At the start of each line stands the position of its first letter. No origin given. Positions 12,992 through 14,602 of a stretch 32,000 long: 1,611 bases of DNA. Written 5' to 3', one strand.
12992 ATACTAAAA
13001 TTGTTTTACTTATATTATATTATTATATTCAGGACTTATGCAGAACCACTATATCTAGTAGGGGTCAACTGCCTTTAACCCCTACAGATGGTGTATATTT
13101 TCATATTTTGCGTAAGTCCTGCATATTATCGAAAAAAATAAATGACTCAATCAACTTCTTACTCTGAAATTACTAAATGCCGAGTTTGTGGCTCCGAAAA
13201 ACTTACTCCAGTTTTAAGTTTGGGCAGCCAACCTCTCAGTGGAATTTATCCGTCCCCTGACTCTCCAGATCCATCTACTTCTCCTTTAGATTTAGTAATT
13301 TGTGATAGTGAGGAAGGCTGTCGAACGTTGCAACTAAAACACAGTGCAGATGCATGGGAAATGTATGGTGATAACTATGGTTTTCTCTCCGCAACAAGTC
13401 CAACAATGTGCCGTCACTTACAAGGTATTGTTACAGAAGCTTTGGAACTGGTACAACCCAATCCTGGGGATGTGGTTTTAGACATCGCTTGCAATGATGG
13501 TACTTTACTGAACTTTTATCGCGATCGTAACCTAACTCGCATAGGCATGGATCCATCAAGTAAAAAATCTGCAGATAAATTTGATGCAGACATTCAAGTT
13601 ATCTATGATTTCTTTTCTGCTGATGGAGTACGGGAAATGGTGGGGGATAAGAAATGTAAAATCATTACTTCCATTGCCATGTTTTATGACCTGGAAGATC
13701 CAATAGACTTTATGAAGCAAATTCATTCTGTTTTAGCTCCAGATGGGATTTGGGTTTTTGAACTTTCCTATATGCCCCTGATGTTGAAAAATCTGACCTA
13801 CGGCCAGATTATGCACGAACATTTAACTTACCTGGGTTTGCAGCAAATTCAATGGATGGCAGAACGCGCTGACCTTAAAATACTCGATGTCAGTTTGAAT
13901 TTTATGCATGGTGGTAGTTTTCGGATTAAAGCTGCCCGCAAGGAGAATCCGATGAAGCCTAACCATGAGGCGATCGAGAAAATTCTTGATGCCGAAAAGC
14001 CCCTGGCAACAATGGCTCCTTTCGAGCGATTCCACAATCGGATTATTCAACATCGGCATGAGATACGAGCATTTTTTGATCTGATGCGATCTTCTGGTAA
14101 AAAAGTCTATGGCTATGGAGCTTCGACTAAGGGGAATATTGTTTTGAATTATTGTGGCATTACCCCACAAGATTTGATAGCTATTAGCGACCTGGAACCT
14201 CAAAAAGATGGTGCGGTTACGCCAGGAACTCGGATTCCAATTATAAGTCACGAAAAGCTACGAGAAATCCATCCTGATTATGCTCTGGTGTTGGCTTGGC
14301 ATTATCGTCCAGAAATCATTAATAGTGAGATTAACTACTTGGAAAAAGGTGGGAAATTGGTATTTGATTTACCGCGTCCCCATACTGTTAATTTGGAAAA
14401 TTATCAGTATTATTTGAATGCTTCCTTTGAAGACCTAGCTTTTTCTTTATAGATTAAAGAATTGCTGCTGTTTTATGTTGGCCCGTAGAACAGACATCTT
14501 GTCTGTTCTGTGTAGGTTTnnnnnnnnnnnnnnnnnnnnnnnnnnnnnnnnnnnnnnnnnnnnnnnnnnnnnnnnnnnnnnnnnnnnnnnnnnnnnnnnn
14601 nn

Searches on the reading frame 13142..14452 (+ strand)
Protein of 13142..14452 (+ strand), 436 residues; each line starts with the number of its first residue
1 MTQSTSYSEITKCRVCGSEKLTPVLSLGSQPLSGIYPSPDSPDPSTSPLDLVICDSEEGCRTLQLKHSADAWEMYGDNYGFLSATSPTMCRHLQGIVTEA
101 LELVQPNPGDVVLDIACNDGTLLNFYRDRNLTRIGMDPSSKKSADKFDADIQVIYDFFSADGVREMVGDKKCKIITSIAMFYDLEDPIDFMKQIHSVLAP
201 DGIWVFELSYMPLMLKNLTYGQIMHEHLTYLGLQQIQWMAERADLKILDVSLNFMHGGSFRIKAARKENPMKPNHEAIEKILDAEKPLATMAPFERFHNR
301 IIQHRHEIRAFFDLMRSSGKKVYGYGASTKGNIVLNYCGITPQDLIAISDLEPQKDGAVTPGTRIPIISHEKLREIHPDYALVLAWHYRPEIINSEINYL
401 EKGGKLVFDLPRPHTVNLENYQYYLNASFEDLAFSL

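Call 4: search_protein_families(library=pfam, proteins=[window:13142-14452:+], max_evalue=0.001)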
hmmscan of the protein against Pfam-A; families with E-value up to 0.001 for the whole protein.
window:13142-14452:+ (436 aa): 6 families
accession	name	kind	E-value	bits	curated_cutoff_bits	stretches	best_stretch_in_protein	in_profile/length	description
PF08484.17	Methyltransf_14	-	7.8e-47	159.5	23.5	1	255-411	2-160/160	C-methyltransferase C-terminal domain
PF13489.12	Methyltransf_23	-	2.4e-18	66.9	27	1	106-248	20-162/164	Methyltransferase domain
PF08421.16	Methyltransf_13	-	6.9e-14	52.2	31.3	1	13-75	1-62/62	Putative zinc binding domain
PF08241.18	Methyltransf_11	-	2.7e-06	28.4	21.2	1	113-206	1-95/95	Methyltransferase domain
PF08242.18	Methyltransf_12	-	1.7e-05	25.9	30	1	113-203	1-97/98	Methyltransferase domain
PF13649.12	Methyltransf_25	-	0.00022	22.3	27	1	112-202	1-97/97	Methyltransferase domain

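Call 12: search_protein_families(library=ncbifam, proteins=[window:13142-14452:+], max_evalue=0.00001)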
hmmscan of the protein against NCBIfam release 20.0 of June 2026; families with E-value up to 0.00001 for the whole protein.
window:13142-14452:+ (436 aa): 1 family
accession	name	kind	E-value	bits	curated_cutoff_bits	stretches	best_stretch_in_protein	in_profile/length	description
NF045667.1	MTase_DVU1556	equivalog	3.2e-06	26.8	155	1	97-205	11-118/213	DVU_1556 family methyltransferase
